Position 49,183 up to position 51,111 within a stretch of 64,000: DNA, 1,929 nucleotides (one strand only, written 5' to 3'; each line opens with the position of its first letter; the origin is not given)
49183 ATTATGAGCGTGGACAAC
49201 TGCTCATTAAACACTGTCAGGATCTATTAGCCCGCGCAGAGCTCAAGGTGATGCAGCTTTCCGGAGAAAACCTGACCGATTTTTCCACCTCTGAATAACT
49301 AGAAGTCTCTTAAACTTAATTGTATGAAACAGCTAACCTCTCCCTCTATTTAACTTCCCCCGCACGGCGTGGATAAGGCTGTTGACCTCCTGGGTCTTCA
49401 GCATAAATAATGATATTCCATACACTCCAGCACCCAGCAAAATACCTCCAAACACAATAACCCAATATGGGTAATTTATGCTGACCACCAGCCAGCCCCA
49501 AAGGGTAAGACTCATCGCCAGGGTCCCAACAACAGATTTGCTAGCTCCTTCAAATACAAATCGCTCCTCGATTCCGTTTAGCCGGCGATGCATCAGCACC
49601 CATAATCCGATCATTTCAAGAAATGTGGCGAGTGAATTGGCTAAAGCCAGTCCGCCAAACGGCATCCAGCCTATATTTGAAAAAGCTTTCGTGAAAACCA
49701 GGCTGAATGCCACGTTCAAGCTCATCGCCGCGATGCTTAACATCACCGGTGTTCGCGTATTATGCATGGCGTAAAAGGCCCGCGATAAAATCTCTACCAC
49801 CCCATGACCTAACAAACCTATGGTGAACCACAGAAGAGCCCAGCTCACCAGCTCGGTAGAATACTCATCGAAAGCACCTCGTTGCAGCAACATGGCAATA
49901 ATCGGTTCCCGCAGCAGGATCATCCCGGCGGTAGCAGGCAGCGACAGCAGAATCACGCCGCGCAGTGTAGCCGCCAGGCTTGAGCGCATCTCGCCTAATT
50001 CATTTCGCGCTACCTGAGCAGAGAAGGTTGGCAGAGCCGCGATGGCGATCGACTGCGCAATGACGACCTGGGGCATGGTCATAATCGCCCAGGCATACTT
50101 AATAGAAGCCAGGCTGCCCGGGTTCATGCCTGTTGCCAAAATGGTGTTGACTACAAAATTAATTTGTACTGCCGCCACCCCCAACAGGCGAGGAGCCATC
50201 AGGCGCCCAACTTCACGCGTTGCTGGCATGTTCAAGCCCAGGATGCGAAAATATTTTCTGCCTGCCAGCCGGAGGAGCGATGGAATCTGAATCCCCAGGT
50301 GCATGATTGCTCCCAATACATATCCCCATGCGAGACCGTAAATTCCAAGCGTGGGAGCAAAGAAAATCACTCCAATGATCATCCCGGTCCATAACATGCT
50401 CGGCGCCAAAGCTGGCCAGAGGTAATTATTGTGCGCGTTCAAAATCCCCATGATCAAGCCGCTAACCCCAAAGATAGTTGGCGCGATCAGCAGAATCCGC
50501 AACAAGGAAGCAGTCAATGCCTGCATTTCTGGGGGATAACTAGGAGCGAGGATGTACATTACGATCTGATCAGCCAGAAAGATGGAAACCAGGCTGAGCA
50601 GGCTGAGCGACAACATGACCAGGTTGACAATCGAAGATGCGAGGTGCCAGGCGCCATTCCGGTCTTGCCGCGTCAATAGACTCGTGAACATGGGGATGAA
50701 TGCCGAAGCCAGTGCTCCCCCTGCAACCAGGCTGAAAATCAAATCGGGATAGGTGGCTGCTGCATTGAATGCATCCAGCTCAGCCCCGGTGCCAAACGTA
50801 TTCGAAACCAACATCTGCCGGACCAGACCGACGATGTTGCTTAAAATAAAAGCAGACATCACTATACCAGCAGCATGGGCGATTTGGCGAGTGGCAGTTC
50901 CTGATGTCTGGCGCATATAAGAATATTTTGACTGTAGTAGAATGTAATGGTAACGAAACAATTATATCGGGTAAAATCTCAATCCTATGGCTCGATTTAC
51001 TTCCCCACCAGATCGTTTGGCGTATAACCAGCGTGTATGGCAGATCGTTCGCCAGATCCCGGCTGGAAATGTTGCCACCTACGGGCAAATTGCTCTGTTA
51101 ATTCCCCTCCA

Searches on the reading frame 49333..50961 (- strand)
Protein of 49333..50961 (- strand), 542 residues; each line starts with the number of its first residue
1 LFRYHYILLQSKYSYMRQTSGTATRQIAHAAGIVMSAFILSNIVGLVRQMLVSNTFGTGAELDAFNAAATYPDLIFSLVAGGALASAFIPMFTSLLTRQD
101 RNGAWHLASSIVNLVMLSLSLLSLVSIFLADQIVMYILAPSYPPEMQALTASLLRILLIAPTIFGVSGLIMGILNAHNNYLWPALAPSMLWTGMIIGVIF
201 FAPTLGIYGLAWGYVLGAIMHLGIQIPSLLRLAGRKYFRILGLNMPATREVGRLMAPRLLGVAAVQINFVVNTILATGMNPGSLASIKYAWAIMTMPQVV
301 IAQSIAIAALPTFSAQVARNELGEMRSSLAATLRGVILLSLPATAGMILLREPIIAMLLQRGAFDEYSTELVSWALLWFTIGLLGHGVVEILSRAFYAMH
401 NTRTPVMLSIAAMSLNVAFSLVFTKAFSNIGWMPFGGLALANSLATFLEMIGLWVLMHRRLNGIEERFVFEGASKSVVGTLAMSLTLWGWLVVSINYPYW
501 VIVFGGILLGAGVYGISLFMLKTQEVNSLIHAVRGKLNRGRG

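Call 65: search_protein_families(library=pfam, proteins=[window:49333-50961:-], max_evalue=0.01)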
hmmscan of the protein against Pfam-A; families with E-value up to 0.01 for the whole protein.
window:49333-50961:- (542 aa): 2 families
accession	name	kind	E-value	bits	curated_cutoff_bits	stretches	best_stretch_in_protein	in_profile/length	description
PF03023.19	MurJ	-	2.5e-88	297.1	27.4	1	53-502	2-442/451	Lipid II flippase MurJ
PF01554.23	MatE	-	7.8e-09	35.9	24.9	1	259-420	3-159/161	MatE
